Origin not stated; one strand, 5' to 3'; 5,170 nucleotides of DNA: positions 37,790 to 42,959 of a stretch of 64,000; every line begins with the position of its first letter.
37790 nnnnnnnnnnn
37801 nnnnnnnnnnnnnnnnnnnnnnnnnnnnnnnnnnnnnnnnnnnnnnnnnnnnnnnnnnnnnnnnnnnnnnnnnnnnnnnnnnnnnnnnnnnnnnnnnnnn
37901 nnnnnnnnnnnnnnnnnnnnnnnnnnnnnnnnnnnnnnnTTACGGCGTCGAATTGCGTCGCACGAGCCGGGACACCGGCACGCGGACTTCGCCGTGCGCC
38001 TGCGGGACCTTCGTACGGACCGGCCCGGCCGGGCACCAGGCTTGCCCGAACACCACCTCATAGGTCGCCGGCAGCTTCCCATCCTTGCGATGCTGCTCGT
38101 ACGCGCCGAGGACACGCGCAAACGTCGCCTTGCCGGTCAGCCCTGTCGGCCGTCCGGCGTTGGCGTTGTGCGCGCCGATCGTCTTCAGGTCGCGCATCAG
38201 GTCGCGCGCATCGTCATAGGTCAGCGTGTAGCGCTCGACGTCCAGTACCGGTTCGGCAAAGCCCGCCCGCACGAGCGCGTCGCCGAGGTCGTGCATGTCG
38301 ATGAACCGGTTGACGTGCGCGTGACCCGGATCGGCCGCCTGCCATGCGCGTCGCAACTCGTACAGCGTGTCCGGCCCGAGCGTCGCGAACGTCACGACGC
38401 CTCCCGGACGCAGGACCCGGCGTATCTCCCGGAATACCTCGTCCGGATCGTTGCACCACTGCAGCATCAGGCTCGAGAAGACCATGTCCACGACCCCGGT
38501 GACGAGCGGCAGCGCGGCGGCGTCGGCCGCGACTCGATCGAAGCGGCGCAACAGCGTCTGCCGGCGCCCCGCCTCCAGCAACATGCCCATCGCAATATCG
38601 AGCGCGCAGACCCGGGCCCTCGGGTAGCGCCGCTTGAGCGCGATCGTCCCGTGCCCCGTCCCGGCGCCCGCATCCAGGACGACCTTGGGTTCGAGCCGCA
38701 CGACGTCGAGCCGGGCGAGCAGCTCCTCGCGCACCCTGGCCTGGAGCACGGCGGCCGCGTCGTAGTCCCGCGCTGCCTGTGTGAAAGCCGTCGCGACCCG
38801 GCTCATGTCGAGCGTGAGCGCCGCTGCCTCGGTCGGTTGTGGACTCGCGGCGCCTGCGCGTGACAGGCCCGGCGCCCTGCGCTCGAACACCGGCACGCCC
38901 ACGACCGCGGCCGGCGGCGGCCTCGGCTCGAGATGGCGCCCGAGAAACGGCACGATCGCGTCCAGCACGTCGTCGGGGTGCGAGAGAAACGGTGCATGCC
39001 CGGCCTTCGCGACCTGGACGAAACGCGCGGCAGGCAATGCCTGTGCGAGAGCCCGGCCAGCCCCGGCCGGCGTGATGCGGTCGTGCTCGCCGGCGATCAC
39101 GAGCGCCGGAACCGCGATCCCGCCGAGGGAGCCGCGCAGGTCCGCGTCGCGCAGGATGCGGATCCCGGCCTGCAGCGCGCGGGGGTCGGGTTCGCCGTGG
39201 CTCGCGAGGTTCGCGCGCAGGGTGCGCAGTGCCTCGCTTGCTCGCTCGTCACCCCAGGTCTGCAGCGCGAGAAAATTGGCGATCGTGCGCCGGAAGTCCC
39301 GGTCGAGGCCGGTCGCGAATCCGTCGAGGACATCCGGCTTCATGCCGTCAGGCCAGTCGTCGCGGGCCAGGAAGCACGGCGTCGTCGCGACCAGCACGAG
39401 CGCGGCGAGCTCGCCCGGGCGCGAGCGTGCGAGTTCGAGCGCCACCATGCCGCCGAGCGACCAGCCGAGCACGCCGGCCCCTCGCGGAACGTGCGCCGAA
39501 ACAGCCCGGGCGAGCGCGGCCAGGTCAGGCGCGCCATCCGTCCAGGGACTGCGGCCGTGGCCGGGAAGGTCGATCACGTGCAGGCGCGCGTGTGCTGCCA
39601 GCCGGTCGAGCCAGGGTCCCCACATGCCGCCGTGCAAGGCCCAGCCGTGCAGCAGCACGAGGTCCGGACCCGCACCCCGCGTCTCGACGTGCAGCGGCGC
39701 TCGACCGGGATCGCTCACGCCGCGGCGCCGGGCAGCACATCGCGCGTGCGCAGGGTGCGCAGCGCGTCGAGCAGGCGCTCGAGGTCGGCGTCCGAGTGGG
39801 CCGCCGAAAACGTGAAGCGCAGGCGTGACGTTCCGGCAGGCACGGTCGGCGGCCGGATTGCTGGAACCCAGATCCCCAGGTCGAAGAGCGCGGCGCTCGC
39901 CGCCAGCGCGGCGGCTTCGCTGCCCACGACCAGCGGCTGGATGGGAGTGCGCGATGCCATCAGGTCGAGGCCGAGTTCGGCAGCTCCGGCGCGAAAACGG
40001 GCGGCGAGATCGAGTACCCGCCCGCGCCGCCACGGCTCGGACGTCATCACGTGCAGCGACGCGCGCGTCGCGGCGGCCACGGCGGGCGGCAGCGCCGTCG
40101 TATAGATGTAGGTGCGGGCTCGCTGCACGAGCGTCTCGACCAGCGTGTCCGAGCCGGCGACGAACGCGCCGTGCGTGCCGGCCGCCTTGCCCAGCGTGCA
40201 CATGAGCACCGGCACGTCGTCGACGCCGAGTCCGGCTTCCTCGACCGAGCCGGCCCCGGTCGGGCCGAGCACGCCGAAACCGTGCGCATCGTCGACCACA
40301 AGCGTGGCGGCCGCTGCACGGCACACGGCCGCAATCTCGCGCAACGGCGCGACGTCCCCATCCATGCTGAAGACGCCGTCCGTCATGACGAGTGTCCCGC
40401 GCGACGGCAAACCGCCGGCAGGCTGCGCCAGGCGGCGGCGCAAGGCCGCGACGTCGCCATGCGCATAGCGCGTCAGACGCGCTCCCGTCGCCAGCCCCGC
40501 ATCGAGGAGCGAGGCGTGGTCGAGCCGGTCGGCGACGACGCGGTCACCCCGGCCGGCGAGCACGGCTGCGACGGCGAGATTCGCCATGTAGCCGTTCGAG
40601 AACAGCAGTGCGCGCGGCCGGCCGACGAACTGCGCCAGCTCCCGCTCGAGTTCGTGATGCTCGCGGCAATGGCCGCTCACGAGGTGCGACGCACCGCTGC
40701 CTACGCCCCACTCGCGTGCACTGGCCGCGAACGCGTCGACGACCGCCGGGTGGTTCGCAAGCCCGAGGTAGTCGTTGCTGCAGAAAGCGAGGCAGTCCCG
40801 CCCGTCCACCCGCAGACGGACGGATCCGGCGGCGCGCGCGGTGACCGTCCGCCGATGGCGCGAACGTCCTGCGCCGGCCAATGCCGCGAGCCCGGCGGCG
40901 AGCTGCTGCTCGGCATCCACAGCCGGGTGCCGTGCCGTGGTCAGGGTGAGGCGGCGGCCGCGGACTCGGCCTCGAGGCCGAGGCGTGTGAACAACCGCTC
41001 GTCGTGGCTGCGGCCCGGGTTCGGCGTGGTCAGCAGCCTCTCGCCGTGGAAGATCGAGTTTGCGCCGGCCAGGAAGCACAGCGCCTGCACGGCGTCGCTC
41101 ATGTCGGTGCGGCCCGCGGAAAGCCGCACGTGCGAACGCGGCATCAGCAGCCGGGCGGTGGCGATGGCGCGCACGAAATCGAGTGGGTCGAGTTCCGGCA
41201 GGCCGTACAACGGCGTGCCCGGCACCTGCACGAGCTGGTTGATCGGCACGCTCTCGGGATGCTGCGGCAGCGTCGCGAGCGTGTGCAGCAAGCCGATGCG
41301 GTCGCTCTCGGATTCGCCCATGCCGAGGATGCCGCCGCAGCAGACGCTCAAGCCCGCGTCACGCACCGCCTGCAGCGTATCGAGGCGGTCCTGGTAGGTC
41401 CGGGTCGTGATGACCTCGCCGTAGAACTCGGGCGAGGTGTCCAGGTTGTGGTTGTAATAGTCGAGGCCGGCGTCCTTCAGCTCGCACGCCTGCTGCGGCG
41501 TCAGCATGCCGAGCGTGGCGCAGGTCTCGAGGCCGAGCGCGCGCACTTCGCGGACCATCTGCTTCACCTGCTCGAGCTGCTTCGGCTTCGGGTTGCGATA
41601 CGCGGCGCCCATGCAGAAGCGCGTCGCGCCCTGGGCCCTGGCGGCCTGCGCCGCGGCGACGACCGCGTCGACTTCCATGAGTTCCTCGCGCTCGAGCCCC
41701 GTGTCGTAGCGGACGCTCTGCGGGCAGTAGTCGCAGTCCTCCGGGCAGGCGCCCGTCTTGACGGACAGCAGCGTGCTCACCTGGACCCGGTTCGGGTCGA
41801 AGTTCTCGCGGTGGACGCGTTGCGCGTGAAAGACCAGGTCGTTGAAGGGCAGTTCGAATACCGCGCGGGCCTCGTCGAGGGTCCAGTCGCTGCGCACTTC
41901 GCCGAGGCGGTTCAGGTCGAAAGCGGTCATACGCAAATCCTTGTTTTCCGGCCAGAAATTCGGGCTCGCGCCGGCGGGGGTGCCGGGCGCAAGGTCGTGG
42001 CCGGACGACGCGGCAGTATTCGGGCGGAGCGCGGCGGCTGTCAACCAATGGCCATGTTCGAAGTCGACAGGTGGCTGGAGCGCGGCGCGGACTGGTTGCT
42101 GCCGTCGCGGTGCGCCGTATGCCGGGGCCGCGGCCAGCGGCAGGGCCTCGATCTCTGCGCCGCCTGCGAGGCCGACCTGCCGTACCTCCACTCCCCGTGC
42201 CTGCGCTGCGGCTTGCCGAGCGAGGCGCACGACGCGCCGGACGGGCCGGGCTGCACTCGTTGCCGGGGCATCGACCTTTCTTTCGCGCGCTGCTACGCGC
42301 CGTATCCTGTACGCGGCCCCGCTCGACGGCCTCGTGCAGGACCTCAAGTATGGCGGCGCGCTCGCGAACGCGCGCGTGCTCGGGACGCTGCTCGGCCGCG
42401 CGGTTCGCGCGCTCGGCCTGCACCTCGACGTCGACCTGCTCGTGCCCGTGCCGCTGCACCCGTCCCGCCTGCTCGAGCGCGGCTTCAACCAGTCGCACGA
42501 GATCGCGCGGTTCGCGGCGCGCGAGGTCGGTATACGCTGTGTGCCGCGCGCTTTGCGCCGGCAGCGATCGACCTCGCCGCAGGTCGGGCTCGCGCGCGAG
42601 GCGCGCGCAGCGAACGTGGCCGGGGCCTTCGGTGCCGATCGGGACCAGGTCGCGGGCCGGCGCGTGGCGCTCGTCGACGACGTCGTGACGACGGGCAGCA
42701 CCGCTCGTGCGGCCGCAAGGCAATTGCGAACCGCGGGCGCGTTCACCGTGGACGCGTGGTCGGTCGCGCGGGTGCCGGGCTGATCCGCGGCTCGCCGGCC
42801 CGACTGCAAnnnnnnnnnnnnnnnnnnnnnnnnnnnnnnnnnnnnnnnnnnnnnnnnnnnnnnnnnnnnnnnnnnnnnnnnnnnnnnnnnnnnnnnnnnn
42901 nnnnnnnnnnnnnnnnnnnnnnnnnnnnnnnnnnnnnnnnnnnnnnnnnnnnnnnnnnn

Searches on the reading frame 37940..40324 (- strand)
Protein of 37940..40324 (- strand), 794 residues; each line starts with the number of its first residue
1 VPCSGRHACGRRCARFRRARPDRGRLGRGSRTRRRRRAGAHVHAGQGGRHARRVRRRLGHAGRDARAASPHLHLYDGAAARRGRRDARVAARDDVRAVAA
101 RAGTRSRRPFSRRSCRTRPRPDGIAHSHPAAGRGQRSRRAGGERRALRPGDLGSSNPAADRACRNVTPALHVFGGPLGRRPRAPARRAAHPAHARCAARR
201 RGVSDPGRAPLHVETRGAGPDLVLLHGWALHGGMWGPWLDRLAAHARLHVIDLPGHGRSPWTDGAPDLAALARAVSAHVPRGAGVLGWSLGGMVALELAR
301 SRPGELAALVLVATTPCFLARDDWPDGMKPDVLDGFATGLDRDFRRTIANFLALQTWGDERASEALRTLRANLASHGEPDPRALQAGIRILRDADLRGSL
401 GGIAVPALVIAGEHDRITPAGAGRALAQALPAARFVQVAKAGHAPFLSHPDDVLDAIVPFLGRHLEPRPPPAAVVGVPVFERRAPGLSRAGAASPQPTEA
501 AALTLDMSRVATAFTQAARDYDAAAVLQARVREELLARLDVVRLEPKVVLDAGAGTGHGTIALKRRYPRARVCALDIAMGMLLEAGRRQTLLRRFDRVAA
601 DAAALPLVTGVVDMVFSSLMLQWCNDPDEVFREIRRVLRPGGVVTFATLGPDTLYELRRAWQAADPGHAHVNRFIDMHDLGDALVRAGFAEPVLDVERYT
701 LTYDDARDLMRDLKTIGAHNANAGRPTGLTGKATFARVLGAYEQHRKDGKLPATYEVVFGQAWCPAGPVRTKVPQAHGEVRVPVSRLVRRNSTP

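Call 9: search_protein_families(library=ncbifam, proteins=[window:37940-40324:-])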
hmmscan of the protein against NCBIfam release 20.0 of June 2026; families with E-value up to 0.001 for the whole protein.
window:37940-40324:- (794 aa): 51 families (the best 25 are shown)
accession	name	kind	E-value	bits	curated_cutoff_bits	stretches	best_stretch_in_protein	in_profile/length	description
TIGR01738.1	bioH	equivalog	3.5e-75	252.8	206.95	1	219-459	3-243/245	pimeloyl-ACP methyl ester esterase BioH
TIGR02072.1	BioC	equivalog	8.7e-67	225.5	184.95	1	513-763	1-243/244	malonyl-ACP O-methyltransferase BioC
NF007674.0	PRK10349.1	equivalog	2.4e-55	187.9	449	1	215-458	8-250/256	pimeloyl-ACP methyl ester esterase BioH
NF007610.0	PRK10258.1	equivalog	5.6e-47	160.2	342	1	505-760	4-246/251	malonyl-ACP O-methyltransferase BioC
NF051488.1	bifunc_PcaDC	exception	1.5e-34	119.8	390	1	212-465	3-254/375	bifunctional 3-oxoadipate enol-lactonase/4-carboxymuconolactone decarboxylase PcaDC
TIGR02427.1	protocat_pcaD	equivalog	2.3e-32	112.4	255.85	1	220-461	14-250/251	3-oxoadipate enol-lactonase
NF051487.1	bifunc_PcaCD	exception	3.7e-22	79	430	1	157-461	111-411/413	bifunctional 4-carboxymuconolactone decarboxylase/3-oxoadipate enol-lactonase PcaCD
NF011457.0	PRK14875.1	equivalog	4.9e-21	75.1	307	1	215-462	126-370/372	acetoin dehydrogenase dihydrolipoyllysine-residue acetyltransferase subunit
NF045667.1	MTase_DVU1556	equivalog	1.1e-16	60.9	155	1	546-690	23-161/213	DVU_1556 family methyltransferase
NF050089.1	i_nPHAscl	equivalog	1.5e-16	60.3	300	2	215-315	14-118/288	intracellular short-chain-length polyhydroxyalkanoate depolymerase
NF001241.0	PRK00216.1-2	equivalog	6.2e-15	55.5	327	1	501-651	4-152/231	demethylmenaquinone methyltransferase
TIGR03695.1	menH_SHCHC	equivalog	1.5e-14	54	208.55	1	220-460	3-250/252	2-succinyl-6-hydroxy-2,4-cyclohexadiene-1-carboxylate synthase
TIGR03611.1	RutD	equivalog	2.2e-14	53.5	238.5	1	212-461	6-255/258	pyrimidine utilization protein D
TIGR03056.1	bchO_mg_che_rel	equivalog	1.1e-12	47.5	172.55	2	210-305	17-119/278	alpha/beta fold hydrolase BchO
TIGR01934.1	MenG_MenH_UbiE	subfamily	6.2e-12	45.3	158.35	1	536-645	32-140/223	ubiquinone/menaquinone biosynthesis methyltransferase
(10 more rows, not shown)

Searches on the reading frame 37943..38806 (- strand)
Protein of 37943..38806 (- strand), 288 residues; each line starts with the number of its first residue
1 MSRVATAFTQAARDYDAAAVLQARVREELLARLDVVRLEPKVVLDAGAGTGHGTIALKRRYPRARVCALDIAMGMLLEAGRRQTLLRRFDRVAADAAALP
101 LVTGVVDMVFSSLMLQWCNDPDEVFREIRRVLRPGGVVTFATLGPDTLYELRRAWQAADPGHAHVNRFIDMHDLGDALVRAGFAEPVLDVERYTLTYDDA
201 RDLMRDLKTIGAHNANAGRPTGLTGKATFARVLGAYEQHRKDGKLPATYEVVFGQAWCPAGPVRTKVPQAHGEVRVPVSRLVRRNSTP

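Call 52: find_homologous_proteins(query=window:37943-38806:-, max_evalue=1e-60)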
Query seq(288 aa) (288 aa): 6850 proteins with E <= 1e-60 among 8000 candidates; the best 120 are listed.
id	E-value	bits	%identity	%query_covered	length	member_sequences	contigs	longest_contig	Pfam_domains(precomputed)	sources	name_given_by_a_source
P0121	1.9e-135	469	75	99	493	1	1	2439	PF13847.13,PF13489.13,PF13649.13,PF12697.14,PF02475.24,PF00561.27,PF00891.25,PF01209.25,PF08241.19,PF08386.17,PF08242.19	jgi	jgi:malonyl-CoA O-methyltransferase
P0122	1.1e-134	466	76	98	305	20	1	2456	PF13847.13,PF13489.13,PF13649.13,PF00891.25,PF01209.25,PF08241.19,PF08242.19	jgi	jgi:malonyl-CoA O-methyltransferase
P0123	2.4e-133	462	75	99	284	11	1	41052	PF13847.13,PF13489.13,PF13649.13,PF00891.25,PF01209.25,PF08241.19,PF08242.19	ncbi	-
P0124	4.0e-133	461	75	99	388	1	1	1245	PF13847.13,PF13489.13,PF13649.13,PF00891.25,PF01209.25,PF08241.19,PF08242.19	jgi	jgi:malonyl-CoA O-methyltransferase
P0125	5.6e-132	457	73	98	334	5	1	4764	PF13847.13,PF13489.13,PF13649.13,PF00891.25,PF01209.25,PF08241.19,PF08242.19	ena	-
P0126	6.8e-132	457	74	99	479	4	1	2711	PF13847.13,PF13489.13,PF13649.13,PF12697.14,PF00561.27,PF00891.25,PF01209.25,PF08241.19,PF08386.17,PF08242.19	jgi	jgi:malonyl-CoA O-methyltransferase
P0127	7.8e-132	457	74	98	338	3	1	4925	PF13847.13,PF13489.13,PF13649.13,PF00891.25,PF01209.25,PF08241.19,PF08242.19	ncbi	ncbi:MAG: malonyl-ACP O-methyltransferase BioC [Steroidobacteraceae bacterium]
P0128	1.1e-131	456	75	93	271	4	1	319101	PF13847.13,PF13489.13,PF13649.13,PF00891.25,PF01209.25,PF08241.19,PF08242.19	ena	-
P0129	1.2e-131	456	74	99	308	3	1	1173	PF13847.13,PF13489.13,PF13649.13,PF05148.22,PF00891.25,PF01209.25,PF08241.19,PF08242.19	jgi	jgi:malonyl-CoA O-methyltransferase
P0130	1.2e-131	456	74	98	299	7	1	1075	PF13847.13,PF13489.13,PF13649.13,PF05148.22,PF02475.24,PF00891.25,PF01209.25,PF08241.19,PF08242.19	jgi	jgi:malonyl-CoA O-methyltransferase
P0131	1.5e-130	453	75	98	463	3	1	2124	PF13847.13,PF13489.13,PF13649.13,PF12697.14,PF05148.22,PF00561.27,PF00891.25,PF01209.25,PF08241.19,PF08386.17,PF08242.19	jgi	jgi:malonyl-CoA O-methyltransferase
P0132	2.2e-130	452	72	98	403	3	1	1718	PF13847.13,PF13489.13,PF13649.13,PF12697.14,PF05148.22,PF00561.27,PF00891.25,PF01209.25,PF08241.19,PF08386.17,PF08242.19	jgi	jgi:malonyl-CoA O-methyltransferase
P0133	8.1e-130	450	74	98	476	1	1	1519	PF13847.13,PF13489.13,PF13649.13,PF12697.14,PF00561.27,PF00891.25,PF01209.25,PF08241.19,PF08386.17,PF08242.19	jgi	jgi:malonyl-CoA O-methyltransferase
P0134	2.1e-129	449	74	99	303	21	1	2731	PF13847.13,PF13489.13,PF13649.13,PF02475.24,PF00891.25,PF01209.25,PF08241.19,PF08242.19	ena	-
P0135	1.8e-128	446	74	99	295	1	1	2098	PF13847.13,PF13489.13,PF13649.13,PF01209.25,PF08241.19,PF08242.19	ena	-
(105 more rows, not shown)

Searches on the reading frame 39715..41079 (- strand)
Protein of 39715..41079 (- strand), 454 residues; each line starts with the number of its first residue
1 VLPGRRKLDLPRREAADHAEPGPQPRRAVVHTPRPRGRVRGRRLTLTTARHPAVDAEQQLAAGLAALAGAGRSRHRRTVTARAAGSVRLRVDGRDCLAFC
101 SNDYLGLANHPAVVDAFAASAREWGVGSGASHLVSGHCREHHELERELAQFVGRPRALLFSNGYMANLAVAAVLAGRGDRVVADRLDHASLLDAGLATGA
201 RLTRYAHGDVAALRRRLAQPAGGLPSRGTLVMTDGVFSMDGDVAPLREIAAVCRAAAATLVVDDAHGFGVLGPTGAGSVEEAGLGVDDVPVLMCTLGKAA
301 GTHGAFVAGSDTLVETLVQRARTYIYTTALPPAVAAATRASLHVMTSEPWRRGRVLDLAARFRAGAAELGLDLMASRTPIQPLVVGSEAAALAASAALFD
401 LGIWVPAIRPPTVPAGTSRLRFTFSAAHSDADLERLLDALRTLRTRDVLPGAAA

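Call 9: search_protein_families(library=ncbifam, proteins=[window:39715-41079:-])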
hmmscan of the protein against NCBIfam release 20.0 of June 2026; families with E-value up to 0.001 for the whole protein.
window:39715-41079:- (454 aa): 11 families
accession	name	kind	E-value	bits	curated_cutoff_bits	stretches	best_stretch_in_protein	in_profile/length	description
TIGR00858.1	bioF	equivalog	1.7e-136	454.8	426.45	1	75-440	2-364/365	8-amino-7-oxononanoate synthase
TIGR01825.1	gly_Cac_T_rel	subfamily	1e-92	310.8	535.4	1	83-442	22-377/385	BioF/Kbl family PLP-dependent acyltransferase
NF005394.0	PRK06939.1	equivalog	3.4e-92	309.2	460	1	56-443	5-390/397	glycine C-acetyltransferase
NF047599.1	SerpalmtaseBetaP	equivalog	1e-84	284.6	500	1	78-444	27-390/394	serine palmitoyltransferase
TIGR01822.1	2am3keto_CoA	equivalog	5.2e-81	272.6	493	1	58-441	3-384/393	glycine C-acetyltransferase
NF047600.1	SerpalmtaseCFB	equivalog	1.3e-77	261.2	640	1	87-442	36-387/395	serine palmitoyltransferase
TIGR01821.1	5aminolev_synth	equivalog_domain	9.5e-72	242.1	338.55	1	92-445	43-395/402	5-aminolevulinate synthase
NF047603.1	SerpalmtaseAlphaP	equivalog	9.7e-65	218.8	670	1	90-439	41-388/399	serine palmitoyltransferase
NF005526.0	PRK07179.1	equivalog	6e-48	163.4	428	1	92-446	52-398/407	alpha-hydroxyketone-type quorum-sensing autoinducer synthase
NF005697.0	PRK07505.1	subfamily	1.7e-36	125.7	342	1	83-446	37-401/405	hypothetical protein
NF004608.1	PRK05937.1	equivalog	6.9e-30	104.1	399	1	97-389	5-296/366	8-amino-7-oxononanoate synthase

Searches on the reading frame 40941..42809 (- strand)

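Call 9: search_protein_families(library=ncbifam, proteins=[window:40941-42809:-])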
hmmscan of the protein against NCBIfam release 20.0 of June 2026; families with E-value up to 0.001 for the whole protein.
window:40941-42809:- (622 aa): 16 families
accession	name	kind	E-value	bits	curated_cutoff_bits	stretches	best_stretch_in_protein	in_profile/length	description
TIGR00433.2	bioB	equivalog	2.7e-119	398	225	1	308-613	2-307/307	biotin synthase BioB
NF006308.0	PRK08508.1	equivalog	1e-52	179.1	377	1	345-615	7-275/279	biotin synthase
TIGR03910.1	pyrrolys_PylB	equivalog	1.4e-13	50.5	348.2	1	325-562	37-274/347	methylornithine synthase PylB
TIGR03957.1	rSAM_HmdB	equivalog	2.7e-11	43.2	320.9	1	359-584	54-276/317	5,10-methenyltetrahydromethanopterin hydrogenase cofactor biosynthesis protein HmdB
NF053743.1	LipS2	equivalog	1.3e-09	38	270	1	352-562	30-237/292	LipS2 family lipoyl synthase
NF009544.0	PRK12928.1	subfamily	5.3e-07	29.2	210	1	439-512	160-235/300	lipoyl synthase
NF004019.1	PRK05481.1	subfamily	1e-06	28.2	203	1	413-512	110-215/286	lipoyl synthase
TIGR02668.1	moaA_archaeal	equivalog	1.6e-05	24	325.25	1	349-488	14-149/303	GTP 3',8-cyclase MoaA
TIGR03550.1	F420_cofG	equivalog_domain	2.4e-05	23.7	213.35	0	473-558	149-237/322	7,8-didemethyl-8-hydroxy-5-deazariboflavin synthase CofG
NF053742.1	LipS1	equivalog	3.4e-05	23.6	230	1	347-563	9-219/268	LipS1 family lipoyl synthase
NF001199.0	PRK00164.2-1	equivalog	5.1e-05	22.6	231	1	351-487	18-150/308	GTP 3',8-cyclase MoaA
NF053790.1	LplA_LipA_fuse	exception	7.8e-05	21.4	800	1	446-512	479-545/606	bifunctional lipoate--protein ligase/lipoyl synthase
NF004884.0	PRK06245.1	equivalog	8.4e-05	21.6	209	0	473-559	156-245/340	7,8-didemethyl-8-hydroxy-5-deazariboflavin synthase subunit CofG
TIGR00510.1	lipA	equivalog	9.2e-05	21.9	310.25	1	443-512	161-232/302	lipoyl synthase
NF006687.0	PRK09234.1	equivalog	0.00025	19.3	1018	0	474-565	223-316/849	bifunctional FO biosynthesis protein CofGH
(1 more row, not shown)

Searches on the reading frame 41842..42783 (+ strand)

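Call 9: search_protein_families(library=ncbifam, proteins=[window:41842-42783:+])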
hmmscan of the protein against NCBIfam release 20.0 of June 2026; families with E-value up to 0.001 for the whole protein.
window:41842-42783:+ (313 aa): 11 families
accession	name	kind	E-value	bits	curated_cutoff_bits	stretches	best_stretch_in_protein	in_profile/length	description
NF008616.0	PRK11595.1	equivalog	5.1e-28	98.1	304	1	156-310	69-225/227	DNA utilization protein GntX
TIGR00201.1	comF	subfamily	3.4e-23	82.6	233.55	1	156-310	40-190/190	ComF family protein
NF005592.0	PRK07322.1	subfamily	3.2e-07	29.9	143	1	264-305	112-153/180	adenine phosphoribosyltransferase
NF002620.0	PRK02277.1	subfamily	1.3e-06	28.2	115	1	253-306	122-175/201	orotate phosphoribosyltransferase-like protein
NF005537.0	PRK07199.1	subfamily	3e-05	23.3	322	1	265-306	204-245/301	ribose-phosphate diphosphokinase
TIGR01251.1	ribP_PPkin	subfamily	3.6e-05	22.8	113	1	268-304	206-242/309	ribose-phosphate diphosphokinase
TIGR00336.1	pyrE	equivalog_domain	4.4e-05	23.3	106.8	1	271-301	107-137/173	orotate phosphoribosyltransferase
NF002095.0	PRK00934.1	equivalog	7.6e-05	22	296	1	269-308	202-241/287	ribose-phosphate diphosphokinase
NF002634.0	PRK02304.1-3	equivalog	0.00022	21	170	1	271-309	117-155/182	adenine phosphoribosyltransferase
NF002636.0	PRK02304.1-5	equivalog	0.00035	20.1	125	1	271-307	116-152/176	adenine phosphoribosyltransferase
NF004689.0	PRK06031.1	equivalog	0.00053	19.3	175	1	270-301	152-183/233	phosphoribosyltransferase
